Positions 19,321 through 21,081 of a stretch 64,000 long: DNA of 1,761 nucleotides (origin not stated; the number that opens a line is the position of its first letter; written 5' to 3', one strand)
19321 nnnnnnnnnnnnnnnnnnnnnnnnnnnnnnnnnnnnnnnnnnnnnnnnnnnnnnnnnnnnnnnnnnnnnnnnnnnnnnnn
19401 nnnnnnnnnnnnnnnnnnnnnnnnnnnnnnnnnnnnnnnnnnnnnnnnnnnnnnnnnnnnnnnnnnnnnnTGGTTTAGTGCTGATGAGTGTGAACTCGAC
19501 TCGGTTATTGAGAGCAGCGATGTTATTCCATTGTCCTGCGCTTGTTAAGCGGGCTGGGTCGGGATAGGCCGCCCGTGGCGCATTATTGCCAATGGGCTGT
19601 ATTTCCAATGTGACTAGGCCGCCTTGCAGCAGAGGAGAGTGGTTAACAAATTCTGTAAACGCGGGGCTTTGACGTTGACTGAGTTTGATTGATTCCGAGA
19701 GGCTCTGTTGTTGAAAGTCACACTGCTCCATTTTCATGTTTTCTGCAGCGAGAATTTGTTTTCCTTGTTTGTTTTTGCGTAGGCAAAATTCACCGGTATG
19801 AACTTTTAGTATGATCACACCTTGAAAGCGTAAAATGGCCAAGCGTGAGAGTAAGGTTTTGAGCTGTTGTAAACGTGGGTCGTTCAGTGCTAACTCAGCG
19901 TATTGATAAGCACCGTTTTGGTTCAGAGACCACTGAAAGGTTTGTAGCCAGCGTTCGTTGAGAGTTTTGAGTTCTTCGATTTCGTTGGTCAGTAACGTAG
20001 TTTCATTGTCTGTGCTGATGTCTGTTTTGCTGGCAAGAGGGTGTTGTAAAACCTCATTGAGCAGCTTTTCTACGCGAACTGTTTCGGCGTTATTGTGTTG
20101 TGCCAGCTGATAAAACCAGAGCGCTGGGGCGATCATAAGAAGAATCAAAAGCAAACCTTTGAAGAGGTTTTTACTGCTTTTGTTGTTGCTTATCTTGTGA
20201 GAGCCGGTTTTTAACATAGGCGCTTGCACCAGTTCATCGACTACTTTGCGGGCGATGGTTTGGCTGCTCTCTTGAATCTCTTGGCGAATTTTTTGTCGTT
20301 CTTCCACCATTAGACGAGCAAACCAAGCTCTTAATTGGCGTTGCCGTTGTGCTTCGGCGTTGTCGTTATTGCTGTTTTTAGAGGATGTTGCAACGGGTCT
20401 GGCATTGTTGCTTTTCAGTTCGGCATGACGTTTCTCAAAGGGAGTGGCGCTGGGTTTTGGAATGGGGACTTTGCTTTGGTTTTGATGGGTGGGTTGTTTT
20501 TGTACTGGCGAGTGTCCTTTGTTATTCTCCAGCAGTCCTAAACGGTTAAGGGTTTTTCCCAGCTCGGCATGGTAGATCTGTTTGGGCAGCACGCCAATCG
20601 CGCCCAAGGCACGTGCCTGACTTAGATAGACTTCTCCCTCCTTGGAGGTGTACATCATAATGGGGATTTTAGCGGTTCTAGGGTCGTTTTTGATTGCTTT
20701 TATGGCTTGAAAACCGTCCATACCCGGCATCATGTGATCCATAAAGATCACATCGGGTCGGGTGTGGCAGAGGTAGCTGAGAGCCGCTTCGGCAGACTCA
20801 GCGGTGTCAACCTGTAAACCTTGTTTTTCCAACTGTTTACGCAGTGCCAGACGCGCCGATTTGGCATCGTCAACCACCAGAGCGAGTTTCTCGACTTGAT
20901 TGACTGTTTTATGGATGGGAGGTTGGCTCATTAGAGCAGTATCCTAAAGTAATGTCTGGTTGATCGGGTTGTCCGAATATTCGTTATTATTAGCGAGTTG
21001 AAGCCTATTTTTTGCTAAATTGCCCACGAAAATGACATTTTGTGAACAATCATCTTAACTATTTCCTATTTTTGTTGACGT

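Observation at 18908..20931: Two-gene operon: REC-domain protein with TM helix and a large C-terminal (likely periplasmic) domain, coupled to a CxxC zinc-ribbon protein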

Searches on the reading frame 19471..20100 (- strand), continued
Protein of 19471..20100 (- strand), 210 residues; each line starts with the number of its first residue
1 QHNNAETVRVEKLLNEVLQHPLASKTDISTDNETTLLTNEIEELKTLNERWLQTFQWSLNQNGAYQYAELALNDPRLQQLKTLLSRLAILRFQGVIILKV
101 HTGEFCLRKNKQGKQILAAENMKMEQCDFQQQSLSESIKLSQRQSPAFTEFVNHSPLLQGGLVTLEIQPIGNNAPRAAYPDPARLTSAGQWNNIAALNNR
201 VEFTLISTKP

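Call 65: find_related_loci(query=A4, collection=metagenome_contigs, flank=6000)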
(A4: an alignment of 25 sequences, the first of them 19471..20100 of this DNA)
Query A4 (210 aa) in metagenome_contigs; peptide patterns used: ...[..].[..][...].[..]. (x = any residue, [..] = any of these).
421 stretches matched a pattern; 394 encode a relative of the query (tblastn E <= 1e-3); the best 80 are kept; 80 distinct loci.
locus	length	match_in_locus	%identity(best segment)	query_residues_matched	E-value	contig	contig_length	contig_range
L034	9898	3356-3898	35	33-210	2e-34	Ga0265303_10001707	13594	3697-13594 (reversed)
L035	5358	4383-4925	35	33-210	6e-34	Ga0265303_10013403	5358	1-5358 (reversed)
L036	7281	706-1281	34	23-210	5e-34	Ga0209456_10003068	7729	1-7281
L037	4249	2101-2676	34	23-210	5e-34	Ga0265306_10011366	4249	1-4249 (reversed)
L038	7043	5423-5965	35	33-210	5e-34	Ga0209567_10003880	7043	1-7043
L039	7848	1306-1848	35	33-210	2e-33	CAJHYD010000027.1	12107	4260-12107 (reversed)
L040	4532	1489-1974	36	45-206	1e-33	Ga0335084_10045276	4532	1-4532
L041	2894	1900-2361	36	52-205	1e-32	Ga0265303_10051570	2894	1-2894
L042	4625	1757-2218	36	52-205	1e-32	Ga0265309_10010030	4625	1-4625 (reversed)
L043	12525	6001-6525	37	37-207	6e-33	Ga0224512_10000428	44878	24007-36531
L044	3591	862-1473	32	4-210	2e-32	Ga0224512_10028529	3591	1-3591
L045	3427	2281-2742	36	52-205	4e-32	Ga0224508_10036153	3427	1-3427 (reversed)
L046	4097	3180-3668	38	47-210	3e-32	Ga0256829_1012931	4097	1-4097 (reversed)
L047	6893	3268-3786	40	37-205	3e-32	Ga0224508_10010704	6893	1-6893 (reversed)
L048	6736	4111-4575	40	52-206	2e-31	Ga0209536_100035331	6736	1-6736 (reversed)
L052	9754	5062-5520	39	54-206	9e-31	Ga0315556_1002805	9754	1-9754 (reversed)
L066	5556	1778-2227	39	52-208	2e-29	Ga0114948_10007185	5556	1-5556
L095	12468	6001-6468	35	54-209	5e-27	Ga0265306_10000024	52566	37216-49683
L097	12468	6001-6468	35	54-209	5e-27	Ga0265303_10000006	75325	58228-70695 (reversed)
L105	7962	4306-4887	35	15-205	2e-26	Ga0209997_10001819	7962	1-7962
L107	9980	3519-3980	34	52-205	4e-26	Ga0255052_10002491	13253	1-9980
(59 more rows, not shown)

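Call 86: find_encoding_contigs(protein=P0021, flank=5000, max_places=2)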
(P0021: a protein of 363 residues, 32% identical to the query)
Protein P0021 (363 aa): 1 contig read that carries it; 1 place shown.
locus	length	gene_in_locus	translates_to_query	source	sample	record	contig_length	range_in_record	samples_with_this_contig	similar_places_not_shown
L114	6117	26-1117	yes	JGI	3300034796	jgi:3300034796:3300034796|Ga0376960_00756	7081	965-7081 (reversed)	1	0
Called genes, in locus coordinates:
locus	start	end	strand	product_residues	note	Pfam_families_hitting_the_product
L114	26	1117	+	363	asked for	-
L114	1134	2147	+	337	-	PF12146:Hydrolase_4, PF00561:Abhydrolase_1, PF12697:Abhydrolase_6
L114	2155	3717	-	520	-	PF00370:FGGY_N, PF02782:FGGY_C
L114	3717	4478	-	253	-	PF03009:GDPD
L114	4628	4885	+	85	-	-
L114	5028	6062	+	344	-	PF07885:Ion_trans_2, PF02254:TrkA_N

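Call 87: find_encoding_contigs(protein=P0025, flank=5000, max_places=2)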
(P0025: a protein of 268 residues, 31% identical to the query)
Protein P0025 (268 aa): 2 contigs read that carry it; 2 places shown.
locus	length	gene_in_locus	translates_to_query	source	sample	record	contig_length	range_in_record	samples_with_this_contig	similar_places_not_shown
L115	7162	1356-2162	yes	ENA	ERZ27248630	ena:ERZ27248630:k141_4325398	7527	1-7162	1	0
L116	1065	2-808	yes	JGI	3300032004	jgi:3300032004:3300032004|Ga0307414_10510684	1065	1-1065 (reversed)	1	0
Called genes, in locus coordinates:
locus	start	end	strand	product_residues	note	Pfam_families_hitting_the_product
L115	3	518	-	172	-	?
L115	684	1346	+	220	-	PF00072:Response_reg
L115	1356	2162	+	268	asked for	-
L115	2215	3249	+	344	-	PF00561:Abhydrolase_1, PF12146:Hydrolase_4, PF12697:Abhydrolase_6, PF07859:Abhydrolase_3 (faint)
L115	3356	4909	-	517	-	PF00370:FGGY_N, PF02782:FGGY_C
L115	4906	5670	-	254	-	PF03009:GDPD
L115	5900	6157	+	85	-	-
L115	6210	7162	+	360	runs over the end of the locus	PF07885:Ion_trans_2, PF02254:TrkA_N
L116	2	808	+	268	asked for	?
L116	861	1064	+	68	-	?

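Call 91: search_protein_families(library=pfam, proteins=[L042:3657-4094:-, L095:2143-4992:+, L066:2265-3323:+, L105:6026-7624:+, L097:6616-8544:-, L052:5543-6427:-, L105:5471-5848:-, L107:2-2398:-], max_evalue=0.0001)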
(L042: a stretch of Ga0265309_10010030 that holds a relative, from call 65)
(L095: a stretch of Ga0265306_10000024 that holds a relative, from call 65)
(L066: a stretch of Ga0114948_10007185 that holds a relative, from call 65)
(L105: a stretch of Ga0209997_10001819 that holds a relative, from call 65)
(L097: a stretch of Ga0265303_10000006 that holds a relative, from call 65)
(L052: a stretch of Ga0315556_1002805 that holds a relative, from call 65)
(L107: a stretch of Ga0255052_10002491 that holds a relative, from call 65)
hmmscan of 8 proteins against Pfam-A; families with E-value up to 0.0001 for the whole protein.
L042:3657-4094:- (145 aa): 1 family
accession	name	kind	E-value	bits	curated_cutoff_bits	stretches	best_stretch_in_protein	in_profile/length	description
PF04519.19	Bactofilin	-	1.2e-23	83.6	27.9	1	27-123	1-97/98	Polymer-forming cytoskeletal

L095:2143-4992:+ (949 aa): 1 family
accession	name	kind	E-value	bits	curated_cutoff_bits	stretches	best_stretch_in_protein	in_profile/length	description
PF00311.23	PEPcase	-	0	1033.3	22.4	1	23-949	1-919/919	Phosphoenolpyruvate carboxylase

L066:2265-3323:+ (352 aa): 1 family
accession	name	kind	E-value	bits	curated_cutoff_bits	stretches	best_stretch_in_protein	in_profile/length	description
PF03435.24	Sacchrp_dh_NADP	-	3.3e-10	40.8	25.1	1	7-124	2-128/129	Saccharopine dehydrogenase NADP binding domain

L105:6026-7624:+ (532 aa): 1 family
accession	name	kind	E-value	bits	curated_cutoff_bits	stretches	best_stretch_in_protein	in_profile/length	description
PF04262.19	Glu_cys_ligase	-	1.8e-156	520.9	27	1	20-387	3-369/372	Glutamate-cysteine ligase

L097:6616-8544:- (642 aa): 4 families
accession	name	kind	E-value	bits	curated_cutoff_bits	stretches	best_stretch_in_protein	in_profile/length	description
PF03190.21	Thioredox_DsbH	-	1.3e-67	227.3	27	1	27-186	3-162/163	Protein of unknown function, DUF255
PF13899.12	Thioredoxin_7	-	8.5e-10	39.1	27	1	45-108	1-64/83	Thioredoxin-like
PF03663.20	Glyco_hydro_76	-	1.7e-07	31.5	25.9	0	463-551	167-259/366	Glycosyl hydrolase family 76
PF07221.17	GlcNAc_2-epim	-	2e-05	24.4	23.4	0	453-617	24-180/347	N-acylglucosamine 2-epimerase (GlcNAc 2-epimerase)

L052:5543-6427:- (294 aa): 1 family
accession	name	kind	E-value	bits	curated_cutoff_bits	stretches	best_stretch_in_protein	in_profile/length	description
PF00582.32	Usp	-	1.2e-42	146.2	24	2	3-132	3-139/141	Universal stress protein family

L105:5471-5848:- (125 aa): 1 family
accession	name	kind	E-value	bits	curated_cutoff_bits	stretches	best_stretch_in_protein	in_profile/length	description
PF11006.13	DUF2845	-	2.3e-17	63.5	21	1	25-115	2-89/90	Protein of unknown function (DUF2845)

L107:2-2398:- (799 aa): 7 families
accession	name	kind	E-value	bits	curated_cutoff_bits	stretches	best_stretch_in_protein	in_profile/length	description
PF00563.25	EAL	-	9.8e-72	241.6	31.3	1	570-798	3-230/236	EAL domain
PF00990.26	GGDEF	-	1.6e-43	148.7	23.8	1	388-548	2-160/161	Diguanylate cyclase, GGDEF domain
PF13426.13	PAS_9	-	9.6e-10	39.1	27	1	279-375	2-103/103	PAS domain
PF00672.30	HAMP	-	1.5e-09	38.5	25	1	211-261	2-52/53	HAMP domain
PF00989.32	PAS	-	1.6e-06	28.5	22.6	1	270-314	3-47/113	PAS fold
PF24820.1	Diguanyl_cycl_sensor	-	2.4e-05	24.7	28.1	1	275-317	3-45/109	Diguanylate cyclase-like sensor domain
PF08448.16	PAS_4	-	7.6e-05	23.3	23.1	0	275-378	2-110/110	PAS fold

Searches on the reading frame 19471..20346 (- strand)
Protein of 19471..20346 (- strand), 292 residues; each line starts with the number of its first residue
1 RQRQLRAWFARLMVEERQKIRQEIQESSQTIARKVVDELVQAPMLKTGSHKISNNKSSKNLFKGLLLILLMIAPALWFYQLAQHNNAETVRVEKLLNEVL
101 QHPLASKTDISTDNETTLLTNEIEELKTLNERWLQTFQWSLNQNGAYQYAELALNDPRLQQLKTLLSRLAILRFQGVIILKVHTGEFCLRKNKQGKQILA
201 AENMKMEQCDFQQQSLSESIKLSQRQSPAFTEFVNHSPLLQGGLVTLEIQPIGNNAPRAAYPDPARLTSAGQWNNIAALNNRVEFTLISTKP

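Call 7: find_homologous_proteins(query=window:19471-20346:-, max_evalue=0.001)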
Query seq(292 aa) (292 aa): 5 proteins with E <= 0.001 among 1990 candidates.
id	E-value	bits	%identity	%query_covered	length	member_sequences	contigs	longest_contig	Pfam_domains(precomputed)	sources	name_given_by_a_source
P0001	1.0e-184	630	100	100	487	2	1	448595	PF00072.31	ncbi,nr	ncbi:MAG: response regulator [Gammaproteobacteria bacterium]|nr:response regulator [Gammaproteobacte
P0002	4.6e-127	441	74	100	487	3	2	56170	PF00072.31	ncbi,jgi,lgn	-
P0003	8.9e-114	397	67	100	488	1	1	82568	PF00072.31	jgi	-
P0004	8.7e-113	394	67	100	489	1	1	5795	PF00072.31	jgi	-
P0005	1.3e-19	89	32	60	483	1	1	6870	PF00072.31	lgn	-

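Call 11: find_encoding_contigs(protein=P0005, flank=10000, max_places=4)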
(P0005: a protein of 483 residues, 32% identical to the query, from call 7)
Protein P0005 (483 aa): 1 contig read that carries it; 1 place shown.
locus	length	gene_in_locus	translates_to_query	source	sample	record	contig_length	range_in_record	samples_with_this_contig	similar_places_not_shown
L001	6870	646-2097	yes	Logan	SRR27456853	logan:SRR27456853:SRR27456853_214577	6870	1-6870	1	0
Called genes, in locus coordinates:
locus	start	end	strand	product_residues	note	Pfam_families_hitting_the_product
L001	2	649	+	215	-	?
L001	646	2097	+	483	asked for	PF00072:Response_reg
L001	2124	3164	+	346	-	PF03435:Sacchrp_dh_NADP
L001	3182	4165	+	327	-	PF00561:Abhydrolase_1, PF12146:Hydrolase_4, PF12697:Abhydrolase_6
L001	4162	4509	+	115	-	PF07291:MauE (weak), PF13564:DoxX_2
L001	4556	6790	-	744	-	PF07715:Plug, PF00593:TonB_dep_Rec_b-barrel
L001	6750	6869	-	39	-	?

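Call 29: find_encoding_contigs(protein=P0003, flank=10000, max_places=3)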
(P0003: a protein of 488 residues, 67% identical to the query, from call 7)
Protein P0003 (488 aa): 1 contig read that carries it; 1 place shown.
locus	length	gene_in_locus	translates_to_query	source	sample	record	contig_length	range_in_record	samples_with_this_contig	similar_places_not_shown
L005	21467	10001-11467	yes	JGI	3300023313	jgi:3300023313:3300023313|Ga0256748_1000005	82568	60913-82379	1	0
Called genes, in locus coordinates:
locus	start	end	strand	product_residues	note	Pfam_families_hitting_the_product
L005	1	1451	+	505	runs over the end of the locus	PF03193:RsgA_GTPase (faint), PF00350:Dynamin_N (faint), PF01926:MMR_HSR1, PF02421:FeoB_N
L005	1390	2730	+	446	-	PF03193:RsgA_GTPase (weak), PF00009:GTP_EFTU (faint), PF01926:MMR_HSR1, PF02421:FeoB_N, PF04548:AIG1 (weak), PF00350:Dynamin_N (faint), PF05128:DUF697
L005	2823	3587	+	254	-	PF00512:HisKA, PF00072:Response_reg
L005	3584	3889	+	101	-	PF01627:Hpt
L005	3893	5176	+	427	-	PF00072:Response_reg, PF17667:Pkinase_fungal (faint), PF00069:Pkinase, PF07714:PK_Tyr_Ser-Thr, PF03109:ABC1 (weak), PF01636:APH (weak)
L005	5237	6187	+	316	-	PF01408:GFO_IDH_MocA, PF22725:GFO_IDH_MocA_C3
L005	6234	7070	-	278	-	PF00481:PP2C, PF13672:PP2C_2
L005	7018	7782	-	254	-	PF09867:TagF_N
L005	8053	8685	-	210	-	PF01625:PMSR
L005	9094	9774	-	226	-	PF00733:Asn_synthase (weak), PF06508:QueC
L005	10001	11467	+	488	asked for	PF00072:Response_reg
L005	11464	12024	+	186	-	-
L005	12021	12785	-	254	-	PF02563:Poly_export, PF10531:SLBB, PF22461:SLBB_2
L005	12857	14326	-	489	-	PF08323:Glyco_transf_5, PF00534:Glycos_transf_1, PF13692:Glyco_trans_1_4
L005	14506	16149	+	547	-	PF00342:PGI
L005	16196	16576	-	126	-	PF13682:CZB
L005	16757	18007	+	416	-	PF00069:Pkinase, PF07714:PK_Tyr_Ser-Thr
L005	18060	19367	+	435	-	PF00370:FGGY_N, PF02782:FGGY_C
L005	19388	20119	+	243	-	PF07264:EI24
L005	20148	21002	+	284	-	PF18421:Peptidase_M23_N, PF01551:Peptidase_M23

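Call 30: find_encoding_contigs(protein=P0002, flank=10000, max_places=3)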
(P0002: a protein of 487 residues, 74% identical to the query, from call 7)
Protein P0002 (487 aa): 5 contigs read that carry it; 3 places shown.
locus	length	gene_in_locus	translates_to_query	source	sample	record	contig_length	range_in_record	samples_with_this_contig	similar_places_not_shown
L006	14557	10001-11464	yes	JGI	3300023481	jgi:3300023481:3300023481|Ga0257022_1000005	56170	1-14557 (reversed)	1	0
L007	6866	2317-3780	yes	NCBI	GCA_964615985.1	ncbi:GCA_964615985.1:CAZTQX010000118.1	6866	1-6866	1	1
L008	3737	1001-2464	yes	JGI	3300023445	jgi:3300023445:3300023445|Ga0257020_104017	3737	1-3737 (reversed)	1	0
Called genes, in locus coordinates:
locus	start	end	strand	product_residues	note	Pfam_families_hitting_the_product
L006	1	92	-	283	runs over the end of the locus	PF00132:Hexapep (weak)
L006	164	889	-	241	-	PF00588:SpoU_methylase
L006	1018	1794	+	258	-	PF00459:Inositol_P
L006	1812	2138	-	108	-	-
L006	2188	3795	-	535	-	PF02927:CelD_N, PF00759:Glyco_hydro_9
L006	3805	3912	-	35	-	-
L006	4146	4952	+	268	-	PF00165:HTH_AraC (faint), PF12833:HTH_18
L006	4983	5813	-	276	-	PF00481:PP2C, PF13672:PP2C_2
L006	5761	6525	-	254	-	PF09867:TagF_N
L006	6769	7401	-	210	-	PF01625:PMSR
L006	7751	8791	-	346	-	PF04143:Sulf_transp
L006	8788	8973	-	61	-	-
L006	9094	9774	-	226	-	PF00733:Asn_synthase (weak), PF06508:QueC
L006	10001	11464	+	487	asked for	PF00072:Response_reg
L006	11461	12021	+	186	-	-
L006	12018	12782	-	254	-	PF02563:Poly_export, PF10531:SLBB, PF22461:SLBB_2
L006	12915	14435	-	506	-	PF08323:Glyco_transf_5, PF13579:Glyco_trans_4_4 (faint), PF00534:Glycos_transf_1, PF13692:Glyco_trans_1_4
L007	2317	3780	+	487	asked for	PF00072:Response_reg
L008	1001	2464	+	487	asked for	PF00072:Response_reg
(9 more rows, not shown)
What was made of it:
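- The four close lineages are fully syntenic (QueC | A B | Poly_export | GlgA | PGI), so they count as one event (calls 29, 30).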

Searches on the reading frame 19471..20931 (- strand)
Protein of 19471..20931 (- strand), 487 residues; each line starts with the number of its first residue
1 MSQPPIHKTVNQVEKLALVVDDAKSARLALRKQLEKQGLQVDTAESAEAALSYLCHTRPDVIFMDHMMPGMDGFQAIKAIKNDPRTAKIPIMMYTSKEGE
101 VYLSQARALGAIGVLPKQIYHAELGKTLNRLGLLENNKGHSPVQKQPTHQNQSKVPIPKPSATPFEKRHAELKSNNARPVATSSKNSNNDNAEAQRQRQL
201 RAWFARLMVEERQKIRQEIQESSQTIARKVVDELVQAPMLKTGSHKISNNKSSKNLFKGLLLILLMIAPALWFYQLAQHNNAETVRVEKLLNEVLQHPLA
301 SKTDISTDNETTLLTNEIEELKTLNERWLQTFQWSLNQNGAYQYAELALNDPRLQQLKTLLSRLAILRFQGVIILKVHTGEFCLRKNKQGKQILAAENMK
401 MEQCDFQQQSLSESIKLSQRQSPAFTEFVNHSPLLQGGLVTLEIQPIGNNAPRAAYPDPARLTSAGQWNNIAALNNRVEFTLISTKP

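Call 3: search_protein_families(library=pfam, proteins=[window:19471-20931:-], max_evalue=1)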
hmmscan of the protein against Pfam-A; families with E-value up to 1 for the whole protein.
window:19471-20931:- (487 aa): 6 families
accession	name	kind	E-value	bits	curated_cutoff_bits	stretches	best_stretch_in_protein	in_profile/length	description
PF00072.30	Response_reg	-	2.9e-25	89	30.2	1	18-127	2-109/111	Response regulator receiver domain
PF03189.18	Otopetrin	-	0.042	13.2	27.8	1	234-408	222-356/434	Otopetrin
PF10107.15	Endonuc_Holl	-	0.082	13.2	23.8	1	166-240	21-90/159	Endonuclease related to archaeal Holliday junction resolvase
PF14732.11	UAE_UbL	-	0.087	13.8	30.8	1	281-333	4-60/89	Ubiquitin/SUMO-activating enzyme ubiquitin-like domain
PF20274.4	cREC_REC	-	0.11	13.6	27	1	18-87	3-63/88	Cyclic-phosphate processing Receiver domain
PF10062.14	DUF2300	-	0.14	12.7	25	0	271-303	58-90/127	Predicted secreted protein (DUF2300)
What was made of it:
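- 20551..20880 (-): Receiver (REC) domain, residues 18-127. It has D21/D22, phospho-acceptor D65, T95 and K117. Pfam PF00072, 89 bits (call 3).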

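Call 4: search_protein_families(library=ncbifam, proteins=[window:19471-20931:-], max_evalue=1)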
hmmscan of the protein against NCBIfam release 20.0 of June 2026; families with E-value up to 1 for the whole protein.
window:19471-20931:- (487 aa): 95 families (the best 25 are shown)
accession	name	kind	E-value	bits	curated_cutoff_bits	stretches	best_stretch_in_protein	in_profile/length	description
NF007135.0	PRK09581.1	equivalog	5e-18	65.1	474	1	18-99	6-87/457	PleD family two-component system response regulator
NF053854.1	RespRegPhoBBctds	equivalog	4.5e-16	58.9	270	1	18-111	2-94/225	two-component system response regulator PhoB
TIGR02154.1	PhoB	equivalog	2.1e-15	56.7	296.2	1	16-101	4-89/226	phosphate regulon transcriptional regulator PhoB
NF001965.0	PRK00742.1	subfamily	6.1e-14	52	293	1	17-173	6-143/357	chemotaxis-specific protein-glutamate methyltransferase CheB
TIGR01818.1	ntrC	equivalog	1.4e-13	50.5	558.6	1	18-124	2-106/463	nitrogen regulation protein NR(I)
NF045944.1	ResRegRpaBCyano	equivalog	9.5e-13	48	330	1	18-99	1-79/229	response regulator transcription factor RpaB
NF008176.1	PRK10923.1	equivalog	1e-12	47.4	620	1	18-152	7-133/469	nitrogen regulation protein NR(I)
NF040534.1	resp_reg_YycF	equivalog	1.5e-12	47.2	340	1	17-114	3-97/231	response regulator YycF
NF008469.0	PRK11361.1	equivalog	1.8e-12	46.7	714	1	16-96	6-87/461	acetoacetate metabolism transcriptional regulator AtoC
NF008318.0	PRK11107.1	equivalog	1.9e-12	46.1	890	1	13-150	665-803/920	two-component sensor histidine kinase BarA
NF007005.1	PRK09468.1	equivalog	7.9e-12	45.1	331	1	16-124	5-111/237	osmolarity response regulator transcription factor OmpR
NF007546.0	PRK10161.1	equivalog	1.2e-11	44.7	471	1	17-100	5-88/229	phosphate response regulator transcription factor PhoB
NF052313.1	T9SS_RR_PorX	equivalog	2e-11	43.4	300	1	33-106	19-90/513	T9SS response regulator signal transducer PorX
NF040689.1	MtrAB_MtrA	equivalog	2.1e-11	43.6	300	1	18-118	2-99/219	MtrAB system response regulator MtrA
NF052596.1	RR_EAL_PvrR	equivalog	2.2e-11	43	580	1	18-150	7-143/398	response regulator cyclic di-GMP phosphodiesterase PvrR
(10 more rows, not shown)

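Call 67: search_protein_families(library=padloc, proteins=[window:19471-20931:-], max_evalue=0.01)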
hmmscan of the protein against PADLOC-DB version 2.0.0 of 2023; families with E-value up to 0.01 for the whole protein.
window:19471-20931:- (487 aa): 3 families
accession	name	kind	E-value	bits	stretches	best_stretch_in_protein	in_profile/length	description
PDLC04055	PD-T4-6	-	0.00017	18.5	1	6-131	357-482/496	-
PDLC00405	SduA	-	0.00091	16.8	1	14-74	7-66/323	DUF4263 domain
PDLC04725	PDC-M60B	-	0.0023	15.8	1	17-72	6-63/158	-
